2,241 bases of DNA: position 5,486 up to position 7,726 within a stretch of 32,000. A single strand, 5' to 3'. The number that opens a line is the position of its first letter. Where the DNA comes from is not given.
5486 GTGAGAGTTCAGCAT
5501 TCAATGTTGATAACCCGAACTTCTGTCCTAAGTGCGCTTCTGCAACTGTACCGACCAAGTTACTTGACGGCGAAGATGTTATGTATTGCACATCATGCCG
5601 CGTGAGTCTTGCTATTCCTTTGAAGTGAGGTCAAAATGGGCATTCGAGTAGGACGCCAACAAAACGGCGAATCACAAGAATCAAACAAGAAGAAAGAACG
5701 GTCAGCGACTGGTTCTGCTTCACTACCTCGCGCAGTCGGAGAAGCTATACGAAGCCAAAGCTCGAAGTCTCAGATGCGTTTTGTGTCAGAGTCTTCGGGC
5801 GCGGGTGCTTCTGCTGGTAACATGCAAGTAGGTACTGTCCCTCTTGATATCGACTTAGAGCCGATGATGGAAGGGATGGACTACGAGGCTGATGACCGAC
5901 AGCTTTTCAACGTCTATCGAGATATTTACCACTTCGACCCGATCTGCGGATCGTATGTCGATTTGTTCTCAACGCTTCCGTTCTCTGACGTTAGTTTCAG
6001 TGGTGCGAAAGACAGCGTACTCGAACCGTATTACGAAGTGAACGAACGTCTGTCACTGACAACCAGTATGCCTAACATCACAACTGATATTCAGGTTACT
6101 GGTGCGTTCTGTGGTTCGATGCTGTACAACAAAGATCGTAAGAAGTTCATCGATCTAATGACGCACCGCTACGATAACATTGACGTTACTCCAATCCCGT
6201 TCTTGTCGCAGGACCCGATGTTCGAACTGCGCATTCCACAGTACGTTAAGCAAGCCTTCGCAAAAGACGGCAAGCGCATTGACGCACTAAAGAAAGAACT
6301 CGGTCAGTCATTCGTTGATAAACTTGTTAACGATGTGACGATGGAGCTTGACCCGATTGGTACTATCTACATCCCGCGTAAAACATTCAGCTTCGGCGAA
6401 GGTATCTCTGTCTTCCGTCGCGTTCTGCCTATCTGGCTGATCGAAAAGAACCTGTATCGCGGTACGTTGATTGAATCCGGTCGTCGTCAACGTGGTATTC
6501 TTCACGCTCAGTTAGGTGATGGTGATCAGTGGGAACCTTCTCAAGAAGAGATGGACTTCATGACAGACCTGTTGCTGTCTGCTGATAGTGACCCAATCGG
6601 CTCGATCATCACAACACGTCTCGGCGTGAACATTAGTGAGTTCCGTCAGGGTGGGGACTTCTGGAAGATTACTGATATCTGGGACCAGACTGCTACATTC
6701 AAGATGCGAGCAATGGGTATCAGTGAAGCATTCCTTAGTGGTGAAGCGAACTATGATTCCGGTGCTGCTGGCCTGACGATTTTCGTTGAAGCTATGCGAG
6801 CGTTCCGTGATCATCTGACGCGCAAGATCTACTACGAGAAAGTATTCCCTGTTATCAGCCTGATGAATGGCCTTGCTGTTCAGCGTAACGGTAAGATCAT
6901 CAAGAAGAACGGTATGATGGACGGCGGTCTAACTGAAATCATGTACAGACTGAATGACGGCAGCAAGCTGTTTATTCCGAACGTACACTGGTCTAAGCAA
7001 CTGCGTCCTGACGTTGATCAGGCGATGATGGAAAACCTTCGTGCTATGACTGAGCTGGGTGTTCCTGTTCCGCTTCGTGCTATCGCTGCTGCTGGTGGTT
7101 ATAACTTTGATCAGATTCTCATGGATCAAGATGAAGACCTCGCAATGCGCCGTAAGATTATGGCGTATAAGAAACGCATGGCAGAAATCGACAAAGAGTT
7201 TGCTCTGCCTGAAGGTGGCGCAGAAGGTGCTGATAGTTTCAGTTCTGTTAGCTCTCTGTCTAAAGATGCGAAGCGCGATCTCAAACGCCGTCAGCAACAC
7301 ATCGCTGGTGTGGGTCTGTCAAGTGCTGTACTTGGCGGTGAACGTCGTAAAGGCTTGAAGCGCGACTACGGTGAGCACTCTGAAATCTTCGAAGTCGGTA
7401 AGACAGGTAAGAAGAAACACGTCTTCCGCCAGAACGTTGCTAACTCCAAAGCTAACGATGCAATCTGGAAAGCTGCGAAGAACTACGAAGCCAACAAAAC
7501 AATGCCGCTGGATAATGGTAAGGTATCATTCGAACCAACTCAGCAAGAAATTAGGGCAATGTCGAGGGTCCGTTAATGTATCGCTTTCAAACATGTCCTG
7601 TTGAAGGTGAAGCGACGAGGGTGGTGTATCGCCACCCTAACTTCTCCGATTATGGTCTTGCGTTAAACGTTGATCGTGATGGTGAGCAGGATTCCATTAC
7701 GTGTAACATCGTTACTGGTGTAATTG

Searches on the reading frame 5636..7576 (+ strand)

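Call 8: search_protein_families(library=phrogs, proteins=[window:5636-7576:+], max_evalue=0.001)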
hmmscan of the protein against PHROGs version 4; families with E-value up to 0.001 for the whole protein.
window:5636-7576:+ (646 aa): 2 families
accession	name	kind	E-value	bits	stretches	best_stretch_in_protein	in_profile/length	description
phrog_16240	-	head and packaging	0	1037.4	1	1-635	1-642/643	portal protein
phrog_2833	-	head and packaging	1.6e-06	27.5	1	291-520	340-568/874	portal protein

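Call 68: search_protein_families(library=pfam, proteins=[window:5636-7576:+], max_evalue=0.001)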
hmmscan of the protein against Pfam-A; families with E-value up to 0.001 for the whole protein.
window:5636-7576:+ (646 aa): 0 families
